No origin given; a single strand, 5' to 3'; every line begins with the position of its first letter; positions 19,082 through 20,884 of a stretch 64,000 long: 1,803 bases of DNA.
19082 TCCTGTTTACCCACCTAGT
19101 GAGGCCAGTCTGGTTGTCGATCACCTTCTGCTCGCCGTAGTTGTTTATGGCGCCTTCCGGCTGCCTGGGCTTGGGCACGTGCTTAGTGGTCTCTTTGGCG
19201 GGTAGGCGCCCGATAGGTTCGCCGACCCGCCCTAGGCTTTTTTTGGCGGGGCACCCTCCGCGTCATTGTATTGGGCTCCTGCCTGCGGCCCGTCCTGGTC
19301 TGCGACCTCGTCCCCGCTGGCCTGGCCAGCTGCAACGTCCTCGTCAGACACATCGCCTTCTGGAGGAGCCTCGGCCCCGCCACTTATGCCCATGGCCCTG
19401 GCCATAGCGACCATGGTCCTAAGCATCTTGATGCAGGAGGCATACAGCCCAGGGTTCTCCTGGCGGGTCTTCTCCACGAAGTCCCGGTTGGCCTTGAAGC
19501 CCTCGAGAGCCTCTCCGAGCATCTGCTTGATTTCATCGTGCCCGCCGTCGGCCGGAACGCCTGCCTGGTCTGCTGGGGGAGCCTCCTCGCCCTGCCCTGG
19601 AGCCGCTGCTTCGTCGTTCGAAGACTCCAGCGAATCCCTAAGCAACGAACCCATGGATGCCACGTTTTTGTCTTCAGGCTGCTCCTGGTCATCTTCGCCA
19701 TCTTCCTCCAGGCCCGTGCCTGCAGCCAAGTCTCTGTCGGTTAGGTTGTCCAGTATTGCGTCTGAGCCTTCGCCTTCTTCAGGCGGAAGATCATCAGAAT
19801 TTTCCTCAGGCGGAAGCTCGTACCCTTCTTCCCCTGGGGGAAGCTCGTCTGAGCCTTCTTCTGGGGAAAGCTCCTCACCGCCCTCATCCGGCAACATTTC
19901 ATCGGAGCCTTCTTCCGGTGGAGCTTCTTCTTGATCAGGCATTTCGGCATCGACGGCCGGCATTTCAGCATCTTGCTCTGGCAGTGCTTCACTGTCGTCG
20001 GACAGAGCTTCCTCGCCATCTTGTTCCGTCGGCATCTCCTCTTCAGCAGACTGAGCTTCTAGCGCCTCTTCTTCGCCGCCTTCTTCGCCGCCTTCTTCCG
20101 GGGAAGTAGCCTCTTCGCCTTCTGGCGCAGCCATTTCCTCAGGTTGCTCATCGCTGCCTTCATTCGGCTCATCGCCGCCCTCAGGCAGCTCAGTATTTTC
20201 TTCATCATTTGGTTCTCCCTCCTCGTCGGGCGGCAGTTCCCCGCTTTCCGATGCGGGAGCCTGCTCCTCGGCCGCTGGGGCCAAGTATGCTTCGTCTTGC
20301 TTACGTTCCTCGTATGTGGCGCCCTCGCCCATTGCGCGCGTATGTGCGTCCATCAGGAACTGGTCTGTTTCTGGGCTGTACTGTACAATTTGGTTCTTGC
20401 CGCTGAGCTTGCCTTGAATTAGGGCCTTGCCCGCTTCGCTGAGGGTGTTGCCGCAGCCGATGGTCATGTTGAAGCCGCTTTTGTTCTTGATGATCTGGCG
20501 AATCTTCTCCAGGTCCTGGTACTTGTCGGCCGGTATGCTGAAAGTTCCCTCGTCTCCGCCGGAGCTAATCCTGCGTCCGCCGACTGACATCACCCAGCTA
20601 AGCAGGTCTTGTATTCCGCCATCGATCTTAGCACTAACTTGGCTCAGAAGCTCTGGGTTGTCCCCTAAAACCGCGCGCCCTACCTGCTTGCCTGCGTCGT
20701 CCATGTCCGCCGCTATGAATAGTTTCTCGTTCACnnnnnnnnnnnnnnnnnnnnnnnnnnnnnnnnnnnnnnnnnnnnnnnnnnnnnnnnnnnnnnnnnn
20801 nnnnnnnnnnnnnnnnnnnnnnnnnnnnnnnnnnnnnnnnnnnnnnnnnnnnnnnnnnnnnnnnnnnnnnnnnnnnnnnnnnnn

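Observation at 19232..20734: Phage-encoded mCpol/GGDEF-like palm domain fused to a roughly 300-aa acidic repeat tail within the virion module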

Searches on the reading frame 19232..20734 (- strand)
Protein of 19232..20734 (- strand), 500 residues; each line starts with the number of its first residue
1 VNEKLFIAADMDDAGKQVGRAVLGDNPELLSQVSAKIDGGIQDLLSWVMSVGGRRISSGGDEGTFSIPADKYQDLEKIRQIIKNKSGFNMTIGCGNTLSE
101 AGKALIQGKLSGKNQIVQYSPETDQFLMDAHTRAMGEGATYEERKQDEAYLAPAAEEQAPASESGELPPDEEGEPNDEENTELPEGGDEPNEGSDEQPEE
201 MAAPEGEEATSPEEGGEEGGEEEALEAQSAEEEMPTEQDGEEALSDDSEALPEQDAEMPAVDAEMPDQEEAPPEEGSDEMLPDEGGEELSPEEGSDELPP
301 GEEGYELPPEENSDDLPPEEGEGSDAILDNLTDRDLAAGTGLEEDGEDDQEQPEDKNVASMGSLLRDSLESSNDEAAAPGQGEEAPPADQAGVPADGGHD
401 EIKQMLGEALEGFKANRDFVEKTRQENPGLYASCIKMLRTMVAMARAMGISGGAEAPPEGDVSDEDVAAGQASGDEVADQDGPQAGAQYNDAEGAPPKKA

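Call 3: search_protein_families(library=pfam, proteins=[window:19232-20734:-], max_evalue=1)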
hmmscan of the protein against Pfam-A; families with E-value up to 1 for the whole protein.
window:19232-20734:- (500 aa): 1 family
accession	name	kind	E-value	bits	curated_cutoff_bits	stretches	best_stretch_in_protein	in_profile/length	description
PF18182.6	mCpol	-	3.4e-10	40.8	26.4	1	6-119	1-114/114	minimal CRISPR polymerase domain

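Call 4: search_protein_families(library=phrogs, proteins=[window:19232-20734:-], max_evalue=0.1)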
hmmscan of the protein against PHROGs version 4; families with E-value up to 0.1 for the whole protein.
window:19232-20734:- (500 aa): 0 families

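Call 7: search_dna_similar(query=window:19232-20734:-, collection=phages, mode=protein, max_rows=40, max_evalue=0.001)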
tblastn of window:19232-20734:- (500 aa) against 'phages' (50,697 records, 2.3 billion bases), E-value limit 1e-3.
Records with a match: 1; places in all: 1; records where one place covers at least 80% of the query: 0.
Best place of each record, by identity: <60% 1.
By first word of the organism name: Myxococcus 1.
By host as written in the record: Myxococcus sp. 1.
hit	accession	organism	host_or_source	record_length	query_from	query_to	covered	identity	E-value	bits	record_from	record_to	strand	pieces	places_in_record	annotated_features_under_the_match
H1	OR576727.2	Myxococcus phage Mx1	Myxococcus sp.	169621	5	132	26%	25.0%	7e-7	58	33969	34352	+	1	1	hypothetical protein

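Call 8: get_annotated_region(hit=H1, flank=8000)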
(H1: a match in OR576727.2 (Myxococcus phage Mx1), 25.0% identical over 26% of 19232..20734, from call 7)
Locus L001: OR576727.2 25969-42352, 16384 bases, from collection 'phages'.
description: Myxococcus phage Mx1, complete genome.
organism: Myxococcus phage Mx1 (NCBI taxid 2994995)
taxonomy: Viruses; Duplodnaviria; Heunggongvirae; Uroviricota; Caudoviricetes
host: Myxococcus sp.; source: cow dung; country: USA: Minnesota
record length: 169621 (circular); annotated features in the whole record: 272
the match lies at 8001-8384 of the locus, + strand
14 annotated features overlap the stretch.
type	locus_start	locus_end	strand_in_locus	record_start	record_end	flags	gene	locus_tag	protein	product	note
CDS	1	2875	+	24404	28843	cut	-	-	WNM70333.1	NUDIX hydrolase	-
CDS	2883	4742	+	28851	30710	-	-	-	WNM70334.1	kinase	-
CDS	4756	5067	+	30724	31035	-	-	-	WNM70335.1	hypothetical protein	-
CDS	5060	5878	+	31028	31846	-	-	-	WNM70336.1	hypothetical protein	-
CDS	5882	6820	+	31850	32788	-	-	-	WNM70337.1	hypothetical protein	-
CDS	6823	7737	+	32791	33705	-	-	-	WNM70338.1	hypothetical protein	-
CDS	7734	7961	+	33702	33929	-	-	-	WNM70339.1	hypothetical protein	-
CDS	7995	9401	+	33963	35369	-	-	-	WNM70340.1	hypothetical protein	-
CDS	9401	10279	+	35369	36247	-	-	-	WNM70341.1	hypothetical protein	-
CDS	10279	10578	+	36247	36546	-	-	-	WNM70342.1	hypothetical protein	-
CDS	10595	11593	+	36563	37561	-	-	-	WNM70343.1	hypothetical protein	-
CDS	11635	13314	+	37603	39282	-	-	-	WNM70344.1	hypothetical protein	-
CDS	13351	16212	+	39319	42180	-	-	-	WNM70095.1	tail sheath protein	-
CDS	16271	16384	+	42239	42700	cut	-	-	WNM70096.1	hypothetical protein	-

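Call 14: search_protein_families(library=padloc, proteins=[window:19232-20734:-, L001:7995-9401:+], max_evalue=1)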
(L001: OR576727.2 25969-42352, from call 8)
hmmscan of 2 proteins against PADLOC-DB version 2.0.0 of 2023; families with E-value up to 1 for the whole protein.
window:19232-20734:- (500 aa): 0 families

L001:7995-9401:+ (468 aa): 0 families

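Call 75: find_homologous_proteins(query=L001:7995-9398:+, max_evalue=0.001)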
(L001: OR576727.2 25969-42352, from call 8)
Query L001:7995-9398:+ (468 aa): 24 proteins with E <= 0.001 among 8000 candidates.
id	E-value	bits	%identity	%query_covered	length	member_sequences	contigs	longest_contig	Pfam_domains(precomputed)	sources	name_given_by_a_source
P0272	0.0e+0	1042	100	100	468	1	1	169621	-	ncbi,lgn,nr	ncbi:hypothetical protein [Myxococcus phage Mx1]|nr:hypothetical protein [Myxococcus phage Mx1]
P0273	6.2e-116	406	48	100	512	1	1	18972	-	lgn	-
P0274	8.0e-104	366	55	59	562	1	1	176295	PF18182.7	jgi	jgi:hypothetical protein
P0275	1.5e-99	352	48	65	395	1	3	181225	PF18182.7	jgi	jgi:hypothetical protein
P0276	4.3e-99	351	44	79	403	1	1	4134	PF18182.7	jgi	jgi:hypothetical protein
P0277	1.8e-98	349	49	65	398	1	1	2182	-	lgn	-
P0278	1.3e-97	346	49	59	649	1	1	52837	PF18182.7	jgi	jgi:hypothetical protein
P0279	6.0e-97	344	52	57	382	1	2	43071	PF18182.7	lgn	-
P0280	8.9e-96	340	45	74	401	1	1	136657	PF18182.7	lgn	-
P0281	9.3e-95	336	49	60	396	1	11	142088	PF18182.7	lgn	-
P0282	1.8e-94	335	47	60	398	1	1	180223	PF18182.7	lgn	-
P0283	8.7e-94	333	49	60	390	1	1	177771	PF26092.1,PF18182.7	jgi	jgi:hypothetical protein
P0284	1.3e-93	333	40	100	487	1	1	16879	PF18182.7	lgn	-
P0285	5.7e-91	324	49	59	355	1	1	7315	PF18182.7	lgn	-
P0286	6.0e-89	317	39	100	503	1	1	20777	PF18182.7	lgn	-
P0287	1.5e-85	306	51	59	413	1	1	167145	PF18905.6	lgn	-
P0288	3.2e-85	305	48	59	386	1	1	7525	PF18905.6,PF18182.7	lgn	-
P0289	3.3e-85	305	53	56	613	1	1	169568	PF18182.7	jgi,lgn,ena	-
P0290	7.7e-84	300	47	59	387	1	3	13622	PF18905.6,PF18182.7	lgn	-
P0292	3.1e-43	166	29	81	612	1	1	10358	PF18182.7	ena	-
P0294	6.1e-29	119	36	25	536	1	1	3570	PF18905.6,PF18182.7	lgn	-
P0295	3.3e-28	117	34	27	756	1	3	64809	PF18182.7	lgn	-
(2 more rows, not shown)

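Call 79: search_protein_families(library=pfam, proteins=[P0283, P0287, P0272, P0278, P0289, P0274, P0295, P0292], max_evalue=0.01)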
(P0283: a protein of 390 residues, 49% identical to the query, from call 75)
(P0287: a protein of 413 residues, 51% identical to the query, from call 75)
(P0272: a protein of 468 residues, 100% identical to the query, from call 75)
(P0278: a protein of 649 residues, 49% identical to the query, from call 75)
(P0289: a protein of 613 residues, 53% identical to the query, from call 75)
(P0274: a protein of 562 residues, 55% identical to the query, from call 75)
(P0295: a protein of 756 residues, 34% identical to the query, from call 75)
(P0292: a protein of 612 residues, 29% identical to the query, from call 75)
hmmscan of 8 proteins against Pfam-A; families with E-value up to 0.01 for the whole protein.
P0283 (390 aa): 1 family
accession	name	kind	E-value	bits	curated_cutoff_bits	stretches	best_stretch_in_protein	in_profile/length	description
PF18182.6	mCpol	-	2.7e-06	28.2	26.4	1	18-116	15-113/114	minimal CRISPR polymerase domain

P0287 (413 aa): 2 families
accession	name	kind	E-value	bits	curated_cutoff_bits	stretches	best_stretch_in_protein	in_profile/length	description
PF18905.5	DUF5661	-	4.5e-06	27.3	27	1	311-352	15-59/65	Protein of unknown function (DUF5661)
PF18182.6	mCpol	-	5e-05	24.1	26.4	1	20-116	17-113/114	minimal CRISPR polymerase domain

P0272 (468 aa): 1 family
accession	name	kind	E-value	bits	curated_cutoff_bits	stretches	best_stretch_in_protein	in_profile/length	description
PF18182.6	mCpol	-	0.00046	21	26.4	1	17-116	14-113/114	minimal CRISPR polymerase domain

P0278 (649 aa): 1 family
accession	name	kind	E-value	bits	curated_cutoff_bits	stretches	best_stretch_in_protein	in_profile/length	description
PF18182.6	mCpol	-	7e-06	26.8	26.4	1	14-116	11-113/114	minimal CRISPR polymerase domain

P0289 (613 aa): 1 family
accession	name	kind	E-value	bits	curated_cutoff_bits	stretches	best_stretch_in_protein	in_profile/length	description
PF18182.6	mCpol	-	8.8e-06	26.5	26.4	1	10-116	7-113/114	minimal CRISPR polymerase domain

P0274 (562 aa): 2 families
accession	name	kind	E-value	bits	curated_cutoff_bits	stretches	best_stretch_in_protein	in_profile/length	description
PF18182.6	mCpol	-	7.8e-06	26.7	26.4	1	19-116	16-113/114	minimal CRISPR polymerase domain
PF24898.2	GGDEF_GdpP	-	0.0029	18.3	30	1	90-119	85-121/126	Cyclic-di-AMP phosphodiesterase GdpP-like, GGDEF domain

P0295 (756 aa): 1 family
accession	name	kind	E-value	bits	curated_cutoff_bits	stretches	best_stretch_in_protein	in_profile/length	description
PF18182.6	mCpol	-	1.5e-11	45.1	26.4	1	7-118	1-112/114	minimal CRISPR polymerase domain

P0292 (612 aa): 2 families
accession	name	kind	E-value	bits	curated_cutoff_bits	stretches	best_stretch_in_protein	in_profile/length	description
PF18182.6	mCpol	-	3.7e-07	31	26.4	1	15-125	1-111/114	minimal CRISPR polymerase domain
PF18905.5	DUF5661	-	0.0096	16.7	27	0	508-540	22-57/65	Protein of unknown function (DUF5661)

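Call 87: search_protein_families(library=ncbifam, proteins=[window:19232-20734:-], max_evalue=0.01)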
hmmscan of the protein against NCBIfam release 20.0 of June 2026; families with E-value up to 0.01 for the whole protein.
window:19232-20734:- (500 aa): 1 family
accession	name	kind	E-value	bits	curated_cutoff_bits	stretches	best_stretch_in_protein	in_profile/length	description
NF033576.1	mCpol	domain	1.4e-08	35.4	40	1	6-120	2-116/118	mCpol domain-containing protein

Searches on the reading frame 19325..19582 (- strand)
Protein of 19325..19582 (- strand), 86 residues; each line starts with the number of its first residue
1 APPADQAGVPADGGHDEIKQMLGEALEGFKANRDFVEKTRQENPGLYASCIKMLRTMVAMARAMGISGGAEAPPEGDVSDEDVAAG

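Call 47: search_solved_structures(query=A3, max_evalue=10)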
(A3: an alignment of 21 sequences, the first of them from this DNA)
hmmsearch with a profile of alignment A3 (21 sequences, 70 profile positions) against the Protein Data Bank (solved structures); distinct sequences matched with E-value up to 10: 14.
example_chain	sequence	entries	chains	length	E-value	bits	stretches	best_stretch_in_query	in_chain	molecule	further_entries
1yo7_A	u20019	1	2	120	0.018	17.9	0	19-42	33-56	Regulatory protein rop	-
9y1s_A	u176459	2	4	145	0.036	16.9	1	34-53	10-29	Rhobin9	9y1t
8e12_A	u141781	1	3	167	0.16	14.8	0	16-42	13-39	BGL14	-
5cwf_A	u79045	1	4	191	0.18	14.6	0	20-62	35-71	Designed helical repeat protein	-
5cwo_A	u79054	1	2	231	0.33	13.8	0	23-47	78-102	Designed helical repeat protein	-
6iv6_A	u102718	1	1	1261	0.48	13.3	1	10-42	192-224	nuclease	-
7tqx_K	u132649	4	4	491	0.69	12.8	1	3-40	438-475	Kinesin-like protein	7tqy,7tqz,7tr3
5jqz_A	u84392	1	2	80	0.79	12.6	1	40-54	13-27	De novo designed homotetramer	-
2mby_A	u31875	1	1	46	0.88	12.4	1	3-30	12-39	Ribosomal RNA-processing protein 7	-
1odp_A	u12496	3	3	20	0.88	12.4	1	3-20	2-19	APOA-I PEPTIDE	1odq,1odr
1qx8_A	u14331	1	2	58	0.92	12.4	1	8-40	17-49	Regulatory protein ROP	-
4c1n_A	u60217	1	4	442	1.7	11.5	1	29-52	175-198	CARBON MONOXIDE DEHYDROGENASE CORRINOID/IRON-SULFUR PROTEIN, GAMMA SUBUNIT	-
2h9a_A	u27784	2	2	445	1.8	11.5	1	29-52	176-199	Carbon monoxide dehydrogenase corrinoid/iron-sulfur protein, gamma subunit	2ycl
8fbj_A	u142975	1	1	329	2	11.3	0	6-63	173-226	KWOCA_60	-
